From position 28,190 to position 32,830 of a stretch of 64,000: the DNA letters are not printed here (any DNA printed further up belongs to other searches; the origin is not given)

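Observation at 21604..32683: Orphan four-gene block built around two giant ORFs (1,964 aa and 1,447 aa): best candidate for an undescribed cell-surface or host-interaction system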

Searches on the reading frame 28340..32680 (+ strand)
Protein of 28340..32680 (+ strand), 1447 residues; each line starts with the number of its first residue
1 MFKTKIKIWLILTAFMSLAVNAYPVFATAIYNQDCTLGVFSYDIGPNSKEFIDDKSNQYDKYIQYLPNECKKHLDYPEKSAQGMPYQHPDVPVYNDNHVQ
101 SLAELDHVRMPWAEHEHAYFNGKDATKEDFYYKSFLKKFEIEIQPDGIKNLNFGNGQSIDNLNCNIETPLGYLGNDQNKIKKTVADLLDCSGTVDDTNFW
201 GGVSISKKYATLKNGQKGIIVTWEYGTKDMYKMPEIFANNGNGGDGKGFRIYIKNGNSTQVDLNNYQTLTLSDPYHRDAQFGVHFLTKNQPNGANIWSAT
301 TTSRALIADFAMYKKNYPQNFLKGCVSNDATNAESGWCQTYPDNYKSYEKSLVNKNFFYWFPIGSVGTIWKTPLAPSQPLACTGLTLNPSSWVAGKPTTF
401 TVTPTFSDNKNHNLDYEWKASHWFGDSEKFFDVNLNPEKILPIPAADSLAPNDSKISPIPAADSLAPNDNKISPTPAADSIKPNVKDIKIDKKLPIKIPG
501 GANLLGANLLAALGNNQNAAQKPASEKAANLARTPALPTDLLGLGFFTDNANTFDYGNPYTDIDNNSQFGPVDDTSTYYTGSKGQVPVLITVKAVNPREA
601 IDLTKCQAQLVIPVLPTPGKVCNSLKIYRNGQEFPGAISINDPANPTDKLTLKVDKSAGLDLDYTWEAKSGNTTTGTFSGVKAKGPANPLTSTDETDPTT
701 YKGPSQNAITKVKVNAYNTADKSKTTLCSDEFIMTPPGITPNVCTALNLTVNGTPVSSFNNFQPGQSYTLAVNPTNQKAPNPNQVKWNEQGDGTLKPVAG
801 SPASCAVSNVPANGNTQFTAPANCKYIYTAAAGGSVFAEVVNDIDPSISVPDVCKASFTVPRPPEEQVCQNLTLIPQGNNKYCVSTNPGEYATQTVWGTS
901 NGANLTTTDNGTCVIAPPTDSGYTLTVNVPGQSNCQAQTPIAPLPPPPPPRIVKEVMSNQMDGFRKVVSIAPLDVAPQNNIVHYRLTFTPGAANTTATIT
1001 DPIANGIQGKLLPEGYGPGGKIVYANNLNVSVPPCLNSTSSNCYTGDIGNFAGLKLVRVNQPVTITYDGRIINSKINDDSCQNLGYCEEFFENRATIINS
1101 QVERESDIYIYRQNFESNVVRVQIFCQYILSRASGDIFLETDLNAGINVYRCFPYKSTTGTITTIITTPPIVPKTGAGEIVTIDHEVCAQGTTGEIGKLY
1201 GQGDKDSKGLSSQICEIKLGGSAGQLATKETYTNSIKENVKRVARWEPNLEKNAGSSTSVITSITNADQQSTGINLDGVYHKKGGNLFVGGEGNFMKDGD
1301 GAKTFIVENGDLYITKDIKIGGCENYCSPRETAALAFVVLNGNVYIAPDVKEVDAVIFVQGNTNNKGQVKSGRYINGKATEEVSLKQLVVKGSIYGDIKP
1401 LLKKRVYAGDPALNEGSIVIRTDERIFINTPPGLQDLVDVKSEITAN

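Call 7: search_protein_families(library=pfam, proteins=[window:28340-32680:+], max_evalue=1)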
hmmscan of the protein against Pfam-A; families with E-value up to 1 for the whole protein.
window:28340-32680:+ (1447 aa): 0 families

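Call 8: search_protein_families(library=ncbifam, proteins=[window:28340-32680:+], max_evalue=1)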
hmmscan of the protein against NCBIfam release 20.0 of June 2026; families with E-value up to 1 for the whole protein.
window:28340-32680:+ (1447 aa): 0 families

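Call 14: search_solved_structures(query=window:28340-32680:+, max_evalue=1)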
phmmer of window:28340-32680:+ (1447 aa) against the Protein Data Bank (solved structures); distinct sequences matched with E-value up to 1: 0.

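Call 15: search_protein_families(library=phrogs, proteins=[window:28340-32680:+], max_evalue=0.1)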
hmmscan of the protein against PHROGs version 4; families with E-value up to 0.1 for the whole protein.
window:28340-32680:+ (1447 aa): 0 families

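Call 16: search_protein_families(library=padloc, proteins=[window:28340-32680:+], max_evalue=0.1)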
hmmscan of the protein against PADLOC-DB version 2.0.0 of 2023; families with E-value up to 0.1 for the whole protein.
window:28340-32680:+ (1447 aa): 0 families

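Call 24: find_homologous_proteins(query=window:28340-32680:+)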
Query window:28340-32680:+ (1447 aa): 18 proteins with E <= 0.001 among 8000 candidates.
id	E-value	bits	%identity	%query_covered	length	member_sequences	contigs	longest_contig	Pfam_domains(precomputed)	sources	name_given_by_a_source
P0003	0.0e+0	3363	100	100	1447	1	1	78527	-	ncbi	-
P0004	0.0e+0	2465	78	100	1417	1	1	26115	-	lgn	-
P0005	7.5e-205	702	38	41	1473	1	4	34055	-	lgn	-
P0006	3.0e-174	600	43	33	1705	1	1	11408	-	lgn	-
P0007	6.5e-171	589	37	42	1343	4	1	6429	-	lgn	-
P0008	5.0e-154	533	40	42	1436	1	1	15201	PF07532.18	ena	-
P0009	2.2e-134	468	37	41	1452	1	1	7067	-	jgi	jgi:hypothetical protein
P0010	2.1e-92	329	28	50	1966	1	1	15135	-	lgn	-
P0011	1.6e-90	323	36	22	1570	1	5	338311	-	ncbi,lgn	-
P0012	8.8e-81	290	30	33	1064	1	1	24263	-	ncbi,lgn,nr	ncbi:hypothetical protein HZC21_01595 [Candidatus Peregrinibacteria bacterium]|nr:hypothetical prote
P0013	2.4e-80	289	36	26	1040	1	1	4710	PF19403.6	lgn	-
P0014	1.7e-78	283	34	28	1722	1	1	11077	-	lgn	-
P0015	3.0e-78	282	30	33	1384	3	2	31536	-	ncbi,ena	-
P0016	8.9e-72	261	26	34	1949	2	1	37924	-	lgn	-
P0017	2.0e-64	236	33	27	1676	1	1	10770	-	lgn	-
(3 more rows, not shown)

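Call 25: find_encoding_contigs(protein=P0005, flank=10000, max_places=2)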
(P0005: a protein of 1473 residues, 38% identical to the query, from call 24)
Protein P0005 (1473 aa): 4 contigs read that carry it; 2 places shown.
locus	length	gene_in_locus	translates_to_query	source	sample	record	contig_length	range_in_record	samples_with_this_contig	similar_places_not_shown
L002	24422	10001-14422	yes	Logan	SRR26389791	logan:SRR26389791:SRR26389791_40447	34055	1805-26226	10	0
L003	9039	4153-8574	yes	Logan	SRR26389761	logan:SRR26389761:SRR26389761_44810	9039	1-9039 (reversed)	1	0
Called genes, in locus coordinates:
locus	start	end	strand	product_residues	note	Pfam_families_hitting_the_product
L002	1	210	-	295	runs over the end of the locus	PF01509:TruB_N, PF16198:TruB_C_2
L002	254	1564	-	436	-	PF08245:Mur_ligase_M, PF02875:Mur_ligase_C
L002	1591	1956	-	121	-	PF01687:Flavokinase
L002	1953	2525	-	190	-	PF02482:Ribosomal_S30AE, PF16321:Ribosom_S30AE_C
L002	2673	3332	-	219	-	PF00121:TIM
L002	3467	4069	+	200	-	-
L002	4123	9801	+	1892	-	-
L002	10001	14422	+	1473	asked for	-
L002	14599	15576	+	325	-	PF06144:DNA_pol3_delta, PF21694:DNA_pol3_delta_C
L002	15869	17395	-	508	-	PF03951:Gln-synt_N, PF00120:Gln-synt_C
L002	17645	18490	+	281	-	PF01978:TrmB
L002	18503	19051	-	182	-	-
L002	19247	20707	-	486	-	PF01425:Amidase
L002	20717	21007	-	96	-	PF02686:GatC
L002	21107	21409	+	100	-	-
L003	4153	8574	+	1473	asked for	-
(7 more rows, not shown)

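Call 26: find_encoding_contigs(protein=P0011, flank=10000, max_places=2)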
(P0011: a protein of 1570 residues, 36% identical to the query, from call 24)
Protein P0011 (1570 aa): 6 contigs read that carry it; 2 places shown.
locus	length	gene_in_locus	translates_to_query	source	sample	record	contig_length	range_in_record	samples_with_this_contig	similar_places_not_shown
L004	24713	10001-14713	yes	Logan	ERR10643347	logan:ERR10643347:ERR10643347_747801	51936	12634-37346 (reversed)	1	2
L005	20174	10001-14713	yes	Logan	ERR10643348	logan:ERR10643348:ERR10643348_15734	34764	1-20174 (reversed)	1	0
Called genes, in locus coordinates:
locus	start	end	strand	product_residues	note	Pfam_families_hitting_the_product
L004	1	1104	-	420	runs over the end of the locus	PF08245:Mur_ligase_M, PF02875:Mur_ligase_C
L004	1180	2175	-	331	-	PF04932:Wzy_C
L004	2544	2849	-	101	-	PF02482:Ribosomal_S30AE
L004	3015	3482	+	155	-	-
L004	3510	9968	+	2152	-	-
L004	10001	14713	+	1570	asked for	-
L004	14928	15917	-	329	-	PF06144:DNA_pol3_delta, PF21694:DNA_pol3_delta_C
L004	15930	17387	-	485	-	PF01425:Amidase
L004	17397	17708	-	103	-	PF02686:GatC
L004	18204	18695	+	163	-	PF06574:FAD_syn (weak), PF01467:CTP_transf_like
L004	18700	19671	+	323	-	PF18075:FtsX_ECD, PF02687:FtsX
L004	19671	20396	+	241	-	PF11967:RecO_N, PF02565:RecO_C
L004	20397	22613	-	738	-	PF13328:HD_4, PF04607:RelA_SpoT, PF02824:TGS, PF28438:RelA_RIS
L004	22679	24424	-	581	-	-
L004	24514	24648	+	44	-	-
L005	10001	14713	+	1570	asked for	-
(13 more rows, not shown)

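Call 27: find_encoding_contigs(protein=P0012, flank=10000, max_places=2)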
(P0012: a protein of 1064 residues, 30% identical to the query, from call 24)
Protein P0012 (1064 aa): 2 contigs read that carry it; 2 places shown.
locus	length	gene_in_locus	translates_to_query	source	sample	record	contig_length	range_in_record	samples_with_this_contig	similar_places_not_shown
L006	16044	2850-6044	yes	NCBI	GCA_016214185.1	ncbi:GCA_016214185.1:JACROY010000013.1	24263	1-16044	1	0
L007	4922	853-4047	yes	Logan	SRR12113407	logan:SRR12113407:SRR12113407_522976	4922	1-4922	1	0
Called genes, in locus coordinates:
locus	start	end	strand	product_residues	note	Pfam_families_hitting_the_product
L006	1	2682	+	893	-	?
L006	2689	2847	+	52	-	-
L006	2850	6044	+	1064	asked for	-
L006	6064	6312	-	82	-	-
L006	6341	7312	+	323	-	PF06144:DNA_pol3_delta, PF21694:DNA_pol3_delta_C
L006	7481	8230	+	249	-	PF01978:TrmB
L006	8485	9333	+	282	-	-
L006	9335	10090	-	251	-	PF14066:DUF4256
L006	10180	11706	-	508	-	PF01676:Metalloenzyme, PF06415:iPGM_N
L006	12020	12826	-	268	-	PF06750:A24_N_bact, PF01478:Peptidase_A24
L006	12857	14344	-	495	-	PF00515:TPR_1 (faint), PF07719:TPR_2 (faint), PF12895:ANAPC3 (faint), PF13174:TPR_6 (faint), PF13424:TPR_12, PF13414:TPR_11 (weak), PF13432:TPR_16 (weak), PF14559:TPR_19 (weak), +8 more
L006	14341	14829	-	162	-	PF02075:RuvC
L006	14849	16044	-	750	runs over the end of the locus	PF01464:SLT, PF01510:Amidase_2, PF01476:LysM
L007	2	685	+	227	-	?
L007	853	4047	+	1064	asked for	-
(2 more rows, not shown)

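Call 31: find_related_loci(query=A2, collection=genome_contigs, flank=10000)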
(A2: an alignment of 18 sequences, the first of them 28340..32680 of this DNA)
Query A2 (1447 aa) in genome_contigs; peptide patterns used: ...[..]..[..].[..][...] (x = any residue, [..] = any of these).
31 stretches matched a pattern; 12 encode a relative of the query (tblastn E <= 1e-3); 12 distinct loci.
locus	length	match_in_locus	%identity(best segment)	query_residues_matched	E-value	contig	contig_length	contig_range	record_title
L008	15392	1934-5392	33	1-1446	5e-49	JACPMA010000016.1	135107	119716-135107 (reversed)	MAG: Candidatus Peregrinibacteria bacterium isolate NC_groundwater_535_Ag_S-0.1um_45_10 S35_SO-1_scaffold_443648, whole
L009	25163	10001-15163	38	1-1442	1e-92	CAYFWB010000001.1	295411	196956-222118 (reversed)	MAG TPA_asm: uncultured Candidatus Peribacteria bacterium isolate ERP107533_co1_137 genome assembly, contig: NODE_1_leng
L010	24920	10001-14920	30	1-1443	2e-47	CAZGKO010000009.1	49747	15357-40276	MAG TPA_asm: uncultured Candidatus Peribacteria bacterium isolate binchicken_co62_125 genome assembly, contig: NODE_140_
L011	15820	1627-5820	30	1-1446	5e-47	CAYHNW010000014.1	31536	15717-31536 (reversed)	MAG TPA_asm: uncultured Candidatus Peribacteria bacterium isolate ERP119705_co14_518 genome assembly, contig: NODE_1061_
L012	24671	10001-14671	36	5-1437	8e-46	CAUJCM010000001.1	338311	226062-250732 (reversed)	MAG: Patescibacteria group bacterium isolate KLAP129 genome assembly, contig: KLAP129_211092, whole genome shotgun seque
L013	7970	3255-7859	25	2-1246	1e-44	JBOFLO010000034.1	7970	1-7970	MAG: Candidatus Altimarinota bacterium isolate WFFMC_MAG_338 k139_53142_flag=1_multi=6.9372_len=7970, whole genome shotg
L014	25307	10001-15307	32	2-1447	4e-43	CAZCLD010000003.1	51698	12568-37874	MAG TPA_asm: uncultured Candidatus Peribacteria bacterium isolate SRP077602_co2_303 genome assembly, contig: NODE_999_le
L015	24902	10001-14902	33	35-1447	2e-40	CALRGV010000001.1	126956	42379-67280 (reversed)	MAG: Candidatus Peribacteria bacterium isolate TH-Jun18-111 genome assembly, contig: TH-Jun18-C143, whole genome shotgun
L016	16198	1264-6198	34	5-1447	3e-39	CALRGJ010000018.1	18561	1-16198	MAG: Candidatus Peribacteria bacterium isolate ZH-bin-154 genome assembly, contig: ZH-15May19-c7602, whole genome shotgu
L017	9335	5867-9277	30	5-1446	4e-35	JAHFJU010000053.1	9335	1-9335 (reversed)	MAG: Candidatus Peregrinibacteria bacterium isolate nzgw393 NODE_12483_length_9336_cov_3.327292, whole genome shotgun se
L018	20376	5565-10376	29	60-1446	7e-36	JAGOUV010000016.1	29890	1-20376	Candidatus Gracilibacteria bacterium isolate Gw_Eff_bin_522 Gw_Eff_2894_length_29890_cov_17.754527, whole genome shotgun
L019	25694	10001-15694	31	35-1438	2e-58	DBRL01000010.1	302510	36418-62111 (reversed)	MAG TPA_asm: Candidatus Peregrinibacteria bacterium UBA1369 UBA1369_contig_172, whole genome shotgun sequence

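Call 39: search_solved_structures(query=A2, max_evalue=10)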
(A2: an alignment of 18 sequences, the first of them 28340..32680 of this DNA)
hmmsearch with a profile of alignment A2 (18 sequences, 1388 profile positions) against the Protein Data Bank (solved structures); distinct sequences matched with E-value up to 10: 0.

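Call 40: search_protein_families(library=pfam, alignment_id=A2, max_evalue=0.01)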
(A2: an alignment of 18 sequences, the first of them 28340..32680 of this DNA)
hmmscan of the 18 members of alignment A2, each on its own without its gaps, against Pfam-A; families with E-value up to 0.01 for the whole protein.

A. member 1, window:28340-32680:+ (1447 aa): 0 families

B. families by the number of members that match (of 18 scanned): 3 families
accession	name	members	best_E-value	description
PF19403.5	SpaA_2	2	2.2e-09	Prealbumin-like fold domain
PF07532.17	Big_4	1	1.4e-05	Bacterial Ig-like domain (group 4)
PF24107.1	DUF7382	1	0.00091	Domain of unknown function (DUF7382)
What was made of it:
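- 29456..31171 (+): G2 stalk: four Cys-bracketed modules plus repeat and low-complexity linkers, including the 48-nt tandem repeat at 29663-29776. Some homologues carry Pfam SpaA_2 or Big_4 domains here (calls 24, 40).
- On Sortase-anchored Gram-positive adhesin (MSCRAMM / antigen I/II / pilin): Only 3 of 18 homologues carry SpaA_2 or Big_4 (call 40).
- Pfam SpaA_2 and Big_4 domains occur in some homologues (call 40).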

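Call 97: predict_structure(alignment_id=A6)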
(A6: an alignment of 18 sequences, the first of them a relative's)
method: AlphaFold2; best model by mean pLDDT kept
length: 1064 residues; sequences in the alignment: 18
mean_pLDDT: 65.8   pTM: 0.38
mean pLDDT of the five models: 65.8, 62.9, 62.3, 61.2, 58.5
residues with pLDDT >= 90: 113; 70-90: 444; 50-70: 200; < 50: 307
segments of 3 or more residues with pLDDT < 50: 1-11, 13-17, 19-33, 335-341, 426-442, 446-462, 470-503, 519-585, 727-730, 756-823, 832-834, 836-862, 1024-1033, 1056-1064
pLDDT, mean of each block of 10 residues (from residue 1): 39 46 37 62 88 68 83 84 80 81 88 72 82 94 87 68 86 89 92 83 79 86 84 88 80 87 90 85 70 83 86 84 90 52 78 64 71 78 77 59 82 81 57 38 48 39 48 42 36 41 53 53 33 32 37 36 28 29 54 77 75 90 87 80 85 83 83 63 85 87 90 80 51 79 79 50 24 24 24 30 28 37 53 44 27 33 54 71 76 58 76 78 70 90 65 66 89 87 76 82 73 70 45 55 65 47 26
secondary structure, 60 per line:
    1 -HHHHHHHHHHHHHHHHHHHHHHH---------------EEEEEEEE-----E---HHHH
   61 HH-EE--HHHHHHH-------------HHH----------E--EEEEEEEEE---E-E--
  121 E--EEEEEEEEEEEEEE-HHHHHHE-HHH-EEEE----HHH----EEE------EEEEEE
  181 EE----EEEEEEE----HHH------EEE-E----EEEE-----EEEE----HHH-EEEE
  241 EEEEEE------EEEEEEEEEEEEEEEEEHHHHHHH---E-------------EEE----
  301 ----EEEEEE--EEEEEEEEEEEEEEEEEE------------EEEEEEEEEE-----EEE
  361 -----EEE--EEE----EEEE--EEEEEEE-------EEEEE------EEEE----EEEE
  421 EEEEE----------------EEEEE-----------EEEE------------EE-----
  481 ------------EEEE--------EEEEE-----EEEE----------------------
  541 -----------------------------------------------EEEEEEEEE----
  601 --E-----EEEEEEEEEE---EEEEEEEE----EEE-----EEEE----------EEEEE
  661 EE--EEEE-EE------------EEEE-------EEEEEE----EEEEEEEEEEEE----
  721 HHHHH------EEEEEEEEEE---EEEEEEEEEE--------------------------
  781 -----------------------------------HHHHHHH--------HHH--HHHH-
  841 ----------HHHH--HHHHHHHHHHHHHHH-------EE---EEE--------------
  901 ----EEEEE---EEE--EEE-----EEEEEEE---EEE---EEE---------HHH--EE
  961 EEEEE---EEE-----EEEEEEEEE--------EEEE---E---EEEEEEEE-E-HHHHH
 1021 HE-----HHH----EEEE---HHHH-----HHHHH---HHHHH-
elements in order (helices of 4 or more, strands of 3 or more residues): H2-24 E40-47 H57-62 H68-74 E104-112 E124-137 H139-144 E151-154 E166-168 E175-182 E187-193 E207-209 E216-219 E225-228 E237-246 E253-269 H270-276 E294-296 E305-310 E313-330 E343-352 E358-360 E366-368 E371-373 E378-381 E384-390 E398-402 E409-412 E417-425 E442-446 E458-461 E493-496 E505-509 E515-518 E588-596 E609-618 E622-629 E634-636 E642-645 E656-662 E665-668 E684-687 E695-700 E705-716 H721-725 E732-741 E745-754 H816-822 H836-839 H851-854 H857-871 E884-886 E905-909 E913-915 E918-920 E926-932 E936-938 E942-944 E959-965 E969-971 E977-985 E994-997 E1005-1012 H1016-1021 E1035-1038 H1042-1045 H1051-1055 H1059-1063
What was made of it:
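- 28424..29455 (+): G2 N-terminal domain (about aa 29-372). It carries family-invariant Cys, His and Trp residues, yet is only 23-24% identical between strains. The equivalent domain of homologue P0012 models confidently as all-beta (pLDDT 80-90, call 97).
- The adhesin-like folds were modelled on a 33%-identical homologue, not on the window protein (call 97).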
